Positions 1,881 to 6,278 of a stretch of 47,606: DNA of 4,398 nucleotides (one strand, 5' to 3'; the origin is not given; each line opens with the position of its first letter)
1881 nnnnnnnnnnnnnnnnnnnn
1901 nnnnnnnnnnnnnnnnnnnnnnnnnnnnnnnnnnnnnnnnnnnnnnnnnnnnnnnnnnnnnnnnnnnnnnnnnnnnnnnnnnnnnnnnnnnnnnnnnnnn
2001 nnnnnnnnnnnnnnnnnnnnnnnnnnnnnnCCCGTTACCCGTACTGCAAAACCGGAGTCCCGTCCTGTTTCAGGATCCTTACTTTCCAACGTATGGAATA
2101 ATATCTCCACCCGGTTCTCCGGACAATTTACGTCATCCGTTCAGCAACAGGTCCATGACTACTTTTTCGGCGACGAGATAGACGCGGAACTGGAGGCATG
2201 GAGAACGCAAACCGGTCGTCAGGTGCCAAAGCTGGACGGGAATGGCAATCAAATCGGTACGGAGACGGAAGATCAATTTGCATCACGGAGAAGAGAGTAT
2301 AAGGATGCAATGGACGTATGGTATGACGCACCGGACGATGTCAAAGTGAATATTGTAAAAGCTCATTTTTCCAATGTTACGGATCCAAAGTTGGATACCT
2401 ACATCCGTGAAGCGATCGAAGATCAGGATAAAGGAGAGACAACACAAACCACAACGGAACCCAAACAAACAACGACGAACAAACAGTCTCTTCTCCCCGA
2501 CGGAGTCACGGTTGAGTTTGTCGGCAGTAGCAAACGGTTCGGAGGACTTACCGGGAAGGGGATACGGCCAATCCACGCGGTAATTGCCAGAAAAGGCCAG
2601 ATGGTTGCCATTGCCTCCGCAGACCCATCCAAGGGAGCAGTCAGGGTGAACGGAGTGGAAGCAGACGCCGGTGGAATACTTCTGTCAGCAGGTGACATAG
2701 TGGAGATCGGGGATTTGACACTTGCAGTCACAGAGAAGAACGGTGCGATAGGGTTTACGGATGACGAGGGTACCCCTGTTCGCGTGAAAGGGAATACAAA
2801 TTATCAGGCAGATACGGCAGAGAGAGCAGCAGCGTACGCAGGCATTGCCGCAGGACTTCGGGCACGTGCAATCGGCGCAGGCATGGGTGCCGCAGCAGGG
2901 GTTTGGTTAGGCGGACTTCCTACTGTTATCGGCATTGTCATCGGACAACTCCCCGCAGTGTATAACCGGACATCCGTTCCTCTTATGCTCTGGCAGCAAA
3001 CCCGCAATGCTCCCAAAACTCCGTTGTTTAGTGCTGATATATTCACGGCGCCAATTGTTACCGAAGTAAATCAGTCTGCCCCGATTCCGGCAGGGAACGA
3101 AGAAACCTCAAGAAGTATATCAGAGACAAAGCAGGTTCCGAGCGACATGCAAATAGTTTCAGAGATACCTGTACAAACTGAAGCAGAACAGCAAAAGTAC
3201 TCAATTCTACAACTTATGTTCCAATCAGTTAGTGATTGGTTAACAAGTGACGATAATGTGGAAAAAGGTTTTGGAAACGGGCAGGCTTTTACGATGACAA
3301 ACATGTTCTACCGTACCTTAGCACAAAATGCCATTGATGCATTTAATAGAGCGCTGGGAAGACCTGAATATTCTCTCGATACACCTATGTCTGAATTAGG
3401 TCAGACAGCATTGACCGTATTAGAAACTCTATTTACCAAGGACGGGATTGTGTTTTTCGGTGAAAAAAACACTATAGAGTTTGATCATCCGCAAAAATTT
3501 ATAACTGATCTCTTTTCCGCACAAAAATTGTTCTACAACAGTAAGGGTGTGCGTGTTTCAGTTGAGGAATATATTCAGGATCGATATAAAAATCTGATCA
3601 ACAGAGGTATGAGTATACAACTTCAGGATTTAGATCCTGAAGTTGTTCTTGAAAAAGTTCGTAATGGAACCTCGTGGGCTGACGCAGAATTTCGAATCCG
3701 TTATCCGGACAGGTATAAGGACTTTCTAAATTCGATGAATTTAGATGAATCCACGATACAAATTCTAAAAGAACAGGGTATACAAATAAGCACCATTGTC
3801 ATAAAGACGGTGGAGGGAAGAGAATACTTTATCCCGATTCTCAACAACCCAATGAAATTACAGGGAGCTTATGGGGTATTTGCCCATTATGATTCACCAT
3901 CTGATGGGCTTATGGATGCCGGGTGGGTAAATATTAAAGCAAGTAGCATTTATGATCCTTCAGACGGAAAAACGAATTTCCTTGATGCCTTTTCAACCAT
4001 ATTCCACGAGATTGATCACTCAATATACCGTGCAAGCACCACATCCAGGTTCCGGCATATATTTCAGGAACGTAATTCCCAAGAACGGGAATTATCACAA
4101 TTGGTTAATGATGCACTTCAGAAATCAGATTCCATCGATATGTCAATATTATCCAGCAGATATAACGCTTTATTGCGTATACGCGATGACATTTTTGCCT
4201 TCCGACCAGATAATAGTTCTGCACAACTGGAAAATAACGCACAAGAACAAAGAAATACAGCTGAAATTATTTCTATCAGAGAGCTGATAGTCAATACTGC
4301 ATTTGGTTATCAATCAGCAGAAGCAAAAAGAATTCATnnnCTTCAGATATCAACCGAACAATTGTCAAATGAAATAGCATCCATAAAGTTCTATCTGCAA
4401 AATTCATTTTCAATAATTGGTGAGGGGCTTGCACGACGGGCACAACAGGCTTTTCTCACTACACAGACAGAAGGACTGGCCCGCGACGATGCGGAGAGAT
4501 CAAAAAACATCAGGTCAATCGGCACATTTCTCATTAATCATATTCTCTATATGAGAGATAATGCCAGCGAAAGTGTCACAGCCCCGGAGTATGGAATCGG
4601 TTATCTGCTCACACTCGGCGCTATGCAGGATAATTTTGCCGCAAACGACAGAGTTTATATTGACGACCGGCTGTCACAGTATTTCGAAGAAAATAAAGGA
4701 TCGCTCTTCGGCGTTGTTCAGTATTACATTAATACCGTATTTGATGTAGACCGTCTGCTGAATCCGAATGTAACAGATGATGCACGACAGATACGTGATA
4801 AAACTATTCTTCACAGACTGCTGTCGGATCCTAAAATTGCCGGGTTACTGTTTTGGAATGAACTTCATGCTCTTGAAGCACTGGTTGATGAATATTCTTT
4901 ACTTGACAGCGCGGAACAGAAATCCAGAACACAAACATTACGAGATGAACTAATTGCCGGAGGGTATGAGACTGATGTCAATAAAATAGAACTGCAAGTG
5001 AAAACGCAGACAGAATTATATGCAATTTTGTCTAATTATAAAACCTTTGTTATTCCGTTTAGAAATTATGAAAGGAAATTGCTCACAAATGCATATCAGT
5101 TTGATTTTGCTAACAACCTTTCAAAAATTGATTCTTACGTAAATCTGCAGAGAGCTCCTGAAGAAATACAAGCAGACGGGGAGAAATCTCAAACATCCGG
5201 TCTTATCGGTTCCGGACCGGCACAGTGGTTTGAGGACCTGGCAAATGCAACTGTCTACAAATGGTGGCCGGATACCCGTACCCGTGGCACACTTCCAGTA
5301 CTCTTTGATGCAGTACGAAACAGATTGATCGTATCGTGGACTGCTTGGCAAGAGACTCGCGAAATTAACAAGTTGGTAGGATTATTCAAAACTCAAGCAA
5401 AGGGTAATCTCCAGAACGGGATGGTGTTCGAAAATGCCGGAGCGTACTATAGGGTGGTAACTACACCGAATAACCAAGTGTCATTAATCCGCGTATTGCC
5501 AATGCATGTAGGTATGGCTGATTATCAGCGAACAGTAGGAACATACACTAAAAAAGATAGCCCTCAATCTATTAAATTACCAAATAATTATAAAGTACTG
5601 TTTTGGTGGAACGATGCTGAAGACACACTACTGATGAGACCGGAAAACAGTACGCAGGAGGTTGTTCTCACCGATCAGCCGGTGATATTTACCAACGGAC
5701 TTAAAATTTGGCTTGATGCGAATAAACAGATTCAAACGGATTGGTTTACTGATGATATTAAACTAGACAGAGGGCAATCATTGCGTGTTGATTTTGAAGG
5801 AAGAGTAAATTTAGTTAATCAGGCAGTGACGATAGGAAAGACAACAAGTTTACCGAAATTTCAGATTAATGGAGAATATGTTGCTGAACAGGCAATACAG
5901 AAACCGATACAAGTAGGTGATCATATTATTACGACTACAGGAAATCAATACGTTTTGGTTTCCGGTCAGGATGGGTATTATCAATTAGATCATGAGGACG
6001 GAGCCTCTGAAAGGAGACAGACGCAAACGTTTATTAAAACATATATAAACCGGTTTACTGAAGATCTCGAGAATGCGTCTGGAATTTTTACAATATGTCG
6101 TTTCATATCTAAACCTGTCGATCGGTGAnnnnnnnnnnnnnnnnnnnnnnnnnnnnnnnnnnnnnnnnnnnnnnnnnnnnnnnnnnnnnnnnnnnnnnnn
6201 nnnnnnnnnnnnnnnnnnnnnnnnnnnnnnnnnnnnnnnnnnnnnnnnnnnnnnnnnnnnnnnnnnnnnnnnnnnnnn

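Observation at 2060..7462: Cassette replacement between arms: shared head and tail, different enzymatic middles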

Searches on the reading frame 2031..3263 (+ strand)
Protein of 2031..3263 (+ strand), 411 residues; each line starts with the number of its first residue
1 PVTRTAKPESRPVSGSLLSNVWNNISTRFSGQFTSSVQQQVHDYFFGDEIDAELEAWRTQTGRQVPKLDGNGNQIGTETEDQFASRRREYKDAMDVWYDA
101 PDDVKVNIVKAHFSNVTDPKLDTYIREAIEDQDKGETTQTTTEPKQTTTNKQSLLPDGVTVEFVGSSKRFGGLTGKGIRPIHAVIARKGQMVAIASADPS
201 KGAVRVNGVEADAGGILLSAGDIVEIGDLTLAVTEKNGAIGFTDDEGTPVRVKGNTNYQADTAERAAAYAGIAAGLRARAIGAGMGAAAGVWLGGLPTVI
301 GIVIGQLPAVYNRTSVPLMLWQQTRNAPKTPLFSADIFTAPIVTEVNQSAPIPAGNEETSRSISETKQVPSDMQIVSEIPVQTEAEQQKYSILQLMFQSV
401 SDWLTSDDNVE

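Call 9: search_protein_families(library=pfam, proteins=[window:2031-3263:+], max_evalue=1)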
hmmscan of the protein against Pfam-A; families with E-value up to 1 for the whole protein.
window:2031-3263:+ (411 aa): 2 families
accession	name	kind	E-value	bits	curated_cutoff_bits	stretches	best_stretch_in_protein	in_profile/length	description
PF16697.10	Yop-YscD_cpl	-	0.038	14.7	33.2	1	174-235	32-92/94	Inner membrane component of T3SS, cytoplasmic domain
PF00188.32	CAP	-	0.11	13.8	21.1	1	81-122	59-96/117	Cysteine-rich secretory protein family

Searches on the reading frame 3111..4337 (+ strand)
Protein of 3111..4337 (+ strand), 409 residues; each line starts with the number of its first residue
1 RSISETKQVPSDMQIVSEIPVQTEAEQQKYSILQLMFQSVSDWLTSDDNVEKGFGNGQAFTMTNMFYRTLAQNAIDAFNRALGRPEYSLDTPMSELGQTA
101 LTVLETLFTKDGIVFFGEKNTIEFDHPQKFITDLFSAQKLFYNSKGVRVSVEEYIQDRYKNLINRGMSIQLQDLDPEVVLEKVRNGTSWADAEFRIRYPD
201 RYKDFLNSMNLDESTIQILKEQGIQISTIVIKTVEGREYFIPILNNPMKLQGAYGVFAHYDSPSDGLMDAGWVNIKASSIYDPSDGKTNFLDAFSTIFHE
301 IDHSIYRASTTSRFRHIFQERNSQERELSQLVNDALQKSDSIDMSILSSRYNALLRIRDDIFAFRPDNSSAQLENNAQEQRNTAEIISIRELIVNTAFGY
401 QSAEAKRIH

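Call 9: search_protein_families(library=pfam, proteins=[window:3111-4337:+], max_evalue=1)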
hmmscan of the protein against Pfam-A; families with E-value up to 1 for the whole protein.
window:3111-4337:+ (409 aa): 2 families
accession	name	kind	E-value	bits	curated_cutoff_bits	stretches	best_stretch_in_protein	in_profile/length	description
PF07097.16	DUF1359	-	0.15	12.7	25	1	158-232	22-93/104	Protein of unknown function (DUF1359)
PF11220.13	DUF3015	-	0.16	12.3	25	1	282-342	76-138/142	Protein of unknown function (DUF3015)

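Call 32: search_protein_families(library=pfam, proteins=[window:3264-4337:+], max_evalue=10)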
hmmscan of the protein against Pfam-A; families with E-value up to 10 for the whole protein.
seq(358 aa): 2 families
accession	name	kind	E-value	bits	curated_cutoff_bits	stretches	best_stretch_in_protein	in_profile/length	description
PF07097.16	DUF1359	-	0.12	13.1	25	1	107-181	22-93/104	Protein of unknown function (DUF1359)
PF11220.13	DUF3015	-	0.13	12.6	25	1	231-291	76-138/142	Protein of unknown function (DUF3015)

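Call 56: search_solved_structures(query=window:3264-4337:+, max_evalue=10, show_alignments=2)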
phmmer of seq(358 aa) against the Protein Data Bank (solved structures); distinct sequences matched with E-value up to 10: 4.
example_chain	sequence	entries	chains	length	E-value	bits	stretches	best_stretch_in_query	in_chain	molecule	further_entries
8jbi_D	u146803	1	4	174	0.16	14.1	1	140-195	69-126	Secreted effector kinase SteC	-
6bj5_B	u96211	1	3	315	0.27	13.4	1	32-140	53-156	Serine proteinase inhibitor 1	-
5jig_A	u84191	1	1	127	1.2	11.3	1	180-271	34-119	Ubiquitin and WLM domain-containing metalloprotease SPCC1442.07c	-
1nnx_A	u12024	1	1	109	1.2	11.2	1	200-260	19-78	Protein ygiW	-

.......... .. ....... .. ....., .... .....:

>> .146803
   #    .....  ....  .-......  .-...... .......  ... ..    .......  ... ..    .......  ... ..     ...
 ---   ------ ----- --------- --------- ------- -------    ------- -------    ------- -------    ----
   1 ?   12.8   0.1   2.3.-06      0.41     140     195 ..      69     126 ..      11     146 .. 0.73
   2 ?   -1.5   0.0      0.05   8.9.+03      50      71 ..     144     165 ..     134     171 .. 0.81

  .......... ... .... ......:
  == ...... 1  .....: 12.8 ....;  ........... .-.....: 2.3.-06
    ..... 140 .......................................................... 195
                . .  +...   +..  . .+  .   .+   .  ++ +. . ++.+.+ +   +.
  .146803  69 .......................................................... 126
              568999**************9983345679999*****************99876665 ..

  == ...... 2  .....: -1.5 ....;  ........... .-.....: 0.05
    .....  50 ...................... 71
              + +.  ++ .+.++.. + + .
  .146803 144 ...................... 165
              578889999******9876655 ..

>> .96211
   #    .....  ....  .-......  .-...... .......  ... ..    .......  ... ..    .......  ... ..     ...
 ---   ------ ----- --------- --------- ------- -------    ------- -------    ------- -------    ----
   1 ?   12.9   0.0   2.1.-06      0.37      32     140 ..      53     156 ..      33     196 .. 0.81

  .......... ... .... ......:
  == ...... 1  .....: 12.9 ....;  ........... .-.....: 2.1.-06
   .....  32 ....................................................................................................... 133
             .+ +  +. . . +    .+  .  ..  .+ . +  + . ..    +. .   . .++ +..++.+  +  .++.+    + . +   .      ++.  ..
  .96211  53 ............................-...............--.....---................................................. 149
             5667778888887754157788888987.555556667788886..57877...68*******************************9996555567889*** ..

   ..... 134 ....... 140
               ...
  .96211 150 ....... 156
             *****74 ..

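Call 82: search_protein_families(library=phrogs, proteins=[window:3141-4337:+], max_evalue=0.01)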
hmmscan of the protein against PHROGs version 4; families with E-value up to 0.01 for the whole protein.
window:3141-4337:+ (399 aa): 0 families

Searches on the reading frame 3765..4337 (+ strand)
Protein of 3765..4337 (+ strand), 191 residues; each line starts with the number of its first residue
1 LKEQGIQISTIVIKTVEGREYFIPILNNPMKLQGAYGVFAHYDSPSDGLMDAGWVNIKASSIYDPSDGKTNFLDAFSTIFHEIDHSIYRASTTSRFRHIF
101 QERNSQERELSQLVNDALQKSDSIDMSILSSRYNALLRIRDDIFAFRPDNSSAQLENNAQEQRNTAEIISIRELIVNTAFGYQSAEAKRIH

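Call 70: predict_structure(protein=window:3765-4337:+)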
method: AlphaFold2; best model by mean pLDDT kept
length: 191 residues; sequences in the alignment: 1
mean_pLDDT: 42.0   pTM: 0.31
mean pLDDT of the five models: 42.0, 41.1, 38.8, 37.8, 35.6
residues with pLDDT >= 90: 0; 70-90: 0; 50-70: 28; < 50: 163
segments of 3 or more residues with pLDDT < 50: 4-6, 9-100, 121-124, 126-131, 139-191
pLDDT, mean of each block of 10 residues (from residue 1): 49 42 46 39 35 35 40 42 36 43 55 53 48 50 42 41 36 35 33 26
secondary structure, 60 per line:
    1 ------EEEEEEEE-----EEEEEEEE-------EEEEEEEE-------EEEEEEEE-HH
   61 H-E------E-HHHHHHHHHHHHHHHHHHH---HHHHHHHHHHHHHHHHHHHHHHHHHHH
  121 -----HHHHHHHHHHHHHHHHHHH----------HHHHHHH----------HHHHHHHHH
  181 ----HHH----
elements in order: E7-14 E20-27 E35-42 E50-57 H72-90 H94-120 H126-144 H155-161 H172-180

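Call 74: fold_search(model_id=the predicted structure, library=pdb)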
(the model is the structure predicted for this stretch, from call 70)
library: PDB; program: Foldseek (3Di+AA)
matches with E <= 10: 427; with E <= 0.001: 0
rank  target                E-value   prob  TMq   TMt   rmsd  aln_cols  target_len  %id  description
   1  9exk                  1.7e-01  0.18  0.20  0.06  15.7       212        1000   11  Scalable protein design using hallucination in a relaxed sequence space (released 2024-10-16)
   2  8a3u                  2.8e-01  0.18  0.20  0.12  27.6       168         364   10  Crystal structure of a chimeric LOV-Histidine kinase SB2F1 (symmetrical variant, trigonal form with short c-axis) (released 2023-12-20)
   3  7tcd                  4.2e-01  0.18  0.15  0.08  19.5       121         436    7  LOV2-DARPIN fusion: D13 (released 2023-07-05)
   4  8a52_A                4.5e-01  0.08  0.14  0.09  28.2       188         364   10  Crystal structure of a chimeric LOV-Histidine kinase SB2F1 (asymmetrical variant, trigonal form with long c-axis) (released 2023-12-27)
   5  4ddq_B                4.5e-01  0.06  0.14  0.07  30.3       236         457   16  Structural plasticity of the Bacillus subtilis GyrA homodimer (released 2013-02-13)
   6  5da9_A                4.7e-01  0.10  0.16  0.08  25.1       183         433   13  ATP-gamma-S bound Rad50 from Chaetomium thermophilum in complex with the Rad50-binding domain of Mre11 (released 2016-03-02)
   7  9asp_B                7.1e-01  0.06  0.12  0.10  19.3       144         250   10  Human Drosha and DGCR8 in complex with Pri-let-7a1 (released 2024-09-04)
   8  4gcz_A                8.0e-01  0.14  0.23  0.13  27.0       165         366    8  Structure of a blue-light photoreceptor (released 2013-06-19)
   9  7tbn_A                8.0e-01  0.12  0.18  0.10  18.5       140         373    9  LOV2-DARPIN fusion : D11 (released 2023-07-05)
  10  6voa_B                8.5e-01  0.10  0.19  0.07  25.3       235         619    9  Cryo-EM structure of the BBSome-ARL6 complex (released 2020-06-24)
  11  8ppl_I4               8.5e-01  0.04  0.13  0.10  24.4       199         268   14  MERS-CoV Nsp1 bound to the human 43S pre-initiation complex (released 2023-10-18)
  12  4ddq_E                8.5e-01  0.04  0.13  0.07  31.5       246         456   15  Structural plasticity of the Bacillus subtilis GyrA homodimer (released 2013-02-13)
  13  7tbn_B                9.0e-01  0.13  0.18  0.10  18.3       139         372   10  LOV2-DARPIN fusion : D11 (released 2023-07-05)
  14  7d7f_A                9.5e-01  0.10  0.21  0.12  16.3       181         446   10  Structure of PKD1L3-CTD/PKD2L1 in calcium-bound state (released 2021-09-01)
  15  8chv_A                1.0e+00  0.44  0.22  0.27   3.9        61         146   13  Crystal structure of human PURA (fragment Glu57-Glu212, PUR repeat I and II) R140P mutant (released 2024-02-21)
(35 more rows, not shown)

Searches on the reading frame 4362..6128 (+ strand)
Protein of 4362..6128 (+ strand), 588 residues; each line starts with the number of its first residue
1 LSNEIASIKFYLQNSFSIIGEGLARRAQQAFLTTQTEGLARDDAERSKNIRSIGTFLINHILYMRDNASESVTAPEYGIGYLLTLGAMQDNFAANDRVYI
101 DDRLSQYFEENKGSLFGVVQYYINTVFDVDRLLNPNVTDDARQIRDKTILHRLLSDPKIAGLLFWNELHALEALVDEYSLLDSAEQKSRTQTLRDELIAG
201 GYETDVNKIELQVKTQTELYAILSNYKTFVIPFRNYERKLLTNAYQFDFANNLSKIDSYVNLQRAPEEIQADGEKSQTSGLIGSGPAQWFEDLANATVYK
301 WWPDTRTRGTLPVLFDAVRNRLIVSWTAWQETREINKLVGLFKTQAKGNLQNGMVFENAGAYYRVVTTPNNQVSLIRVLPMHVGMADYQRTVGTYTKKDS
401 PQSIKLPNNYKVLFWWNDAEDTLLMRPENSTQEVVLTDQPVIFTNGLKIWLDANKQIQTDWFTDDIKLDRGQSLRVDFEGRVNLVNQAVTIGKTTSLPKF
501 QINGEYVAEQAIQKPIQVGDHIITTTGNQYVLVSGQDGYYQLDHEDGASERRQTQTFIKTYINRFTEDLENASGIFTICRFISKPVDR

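Call 5: search_protein_families(library=pfam, proteins=[window:4362-6128:+], max_evalue=0.1)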
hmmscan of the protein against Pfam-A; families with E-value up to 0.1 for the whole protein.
window:4362-6128:+ (588 aa): 0 families

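Call 73: search_protein_families(library=ncbifam, proteins=[window:4362-6128:+], max_evalue=0.1)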
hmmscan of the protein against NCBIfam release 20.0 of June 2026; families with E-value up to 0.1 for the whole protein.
window:4362-6128:+ (588 aa): 0 families

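Call 76: search_solved_structures(query=window:4362-6125:+, max_evalue=5)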
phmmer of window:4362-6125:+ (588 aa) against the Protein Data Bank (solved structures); distinct sequences matched with E-value up to 5: 0.

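Call 82: search_protein_families(library=phrogs, proteins=[window:4362-6125:+], max_evalue=0.01)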
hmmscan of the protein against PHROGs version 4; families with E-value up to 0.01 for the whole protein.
window:4362-6125:+ (588 aa): 0 families
